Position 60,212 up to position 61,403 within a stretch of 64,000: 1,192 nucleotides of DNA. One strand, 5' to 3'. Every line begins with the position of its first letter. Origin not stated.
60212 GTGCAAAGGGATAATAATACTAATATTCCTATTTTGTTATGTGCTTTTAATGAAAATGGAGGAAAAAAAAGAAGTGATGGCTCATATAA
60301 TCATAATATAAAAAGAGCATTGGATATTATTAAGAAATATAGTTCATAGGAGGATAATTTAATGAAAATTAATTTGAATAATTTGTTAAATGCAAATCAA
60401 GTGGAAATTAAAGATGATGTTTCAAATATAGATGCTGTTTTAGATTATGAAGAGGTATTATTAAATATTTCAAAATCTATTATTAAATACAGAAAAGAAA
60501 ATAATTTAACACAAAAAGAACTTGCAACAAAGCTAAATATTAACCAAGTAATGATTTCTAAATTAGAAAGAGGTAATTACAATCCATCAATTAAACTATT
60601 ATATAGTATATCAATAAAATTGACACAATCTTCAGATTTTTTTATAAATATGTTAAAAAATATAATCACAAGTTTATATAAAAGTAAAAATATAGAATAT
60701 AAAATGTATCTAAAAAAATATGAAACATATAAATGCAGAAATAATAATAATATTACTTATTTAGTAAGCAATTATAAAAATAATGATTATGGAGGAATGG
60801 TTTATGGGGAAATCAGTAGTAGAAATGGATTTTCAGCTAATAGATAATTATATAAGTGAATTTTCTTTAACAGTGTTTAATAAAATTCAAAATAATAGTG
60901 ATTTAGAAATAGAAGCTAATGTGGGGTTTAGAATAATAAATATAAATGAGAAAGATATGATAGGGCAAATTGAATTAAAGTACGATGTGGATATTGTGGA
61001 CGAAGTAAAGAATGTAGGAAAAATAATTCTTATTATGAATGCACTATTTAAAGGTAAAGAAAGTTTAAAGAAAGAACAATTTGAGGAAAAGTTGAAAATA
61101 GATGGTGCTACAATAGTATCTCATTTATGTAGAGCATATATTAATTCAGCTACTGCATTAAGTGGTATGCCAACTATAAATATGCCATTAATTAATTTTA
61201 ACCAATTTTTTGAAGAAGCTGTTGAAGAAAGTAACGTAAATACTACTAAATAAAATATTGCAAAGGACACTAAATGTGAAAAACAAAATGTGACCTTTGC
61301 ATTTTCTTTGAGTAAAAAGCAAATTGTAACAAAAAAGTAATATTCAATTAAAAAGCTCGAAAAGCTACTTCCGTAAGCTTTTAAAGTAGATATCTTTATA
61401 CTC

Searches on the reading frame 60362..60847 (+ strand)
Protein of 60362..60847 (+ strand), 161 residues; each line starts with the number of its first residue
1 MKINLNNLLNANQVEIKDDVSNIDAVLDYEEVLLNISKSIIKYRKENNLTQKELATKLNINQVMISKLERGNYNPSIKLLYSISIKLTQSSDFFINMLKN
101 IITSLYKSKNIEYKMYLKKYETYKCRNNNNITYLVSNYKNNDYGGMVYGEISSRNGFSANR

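Call 34: search_protein_families(library=pfam, proteins=[window:60362-60847:+], max_evalue=0.001)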
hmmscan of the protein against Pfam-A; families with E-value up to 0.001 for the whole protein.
window:60362-60847:+ (161 aa): 4 families
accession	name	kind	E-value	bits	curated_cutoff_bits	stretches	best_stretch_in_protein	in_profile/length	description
PF01381.28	HTH_3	-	8.6e-13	48.6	23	1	40-87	1-48/55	Helix-turn-helix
PF13744.12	HTH_37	-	4.7e-06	26.7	27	1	37-72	20-55/80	Helix-turn-helix domain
PF12844.13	HTH_19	-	1.1e-05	25.7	30.2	1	42-84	6-48/64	Helix-turn-helix domain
PF04545.22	Sigma70_r4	-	0.00011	22.1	24.1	1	38-70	10-42/50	Sigma-70, region 4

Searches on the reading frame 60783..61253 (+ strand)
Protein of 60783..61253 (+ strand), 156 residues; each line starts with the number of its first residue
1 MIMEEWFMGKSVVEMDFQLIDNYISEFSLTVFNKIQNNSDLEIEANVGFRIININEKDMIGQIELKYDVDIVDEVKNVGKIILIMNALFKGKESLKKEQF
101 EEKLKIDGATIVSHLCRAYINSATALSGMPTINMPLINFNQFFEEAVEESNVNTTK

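Call 34: search_protein_families(library=pfam, proteins=[window:60783-61253:+], max_evalue=0.001)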
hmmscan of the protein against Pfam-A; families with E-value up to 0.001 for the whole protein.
window:60783-61253:+ (156 aa): 1 family
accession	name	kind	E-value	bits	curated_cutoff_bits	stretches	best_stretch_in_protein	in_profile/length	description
PF02556.19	SecB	-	6.7e-06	26.5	26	1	15-149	6-140/141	Preprotein translocase subunit SecB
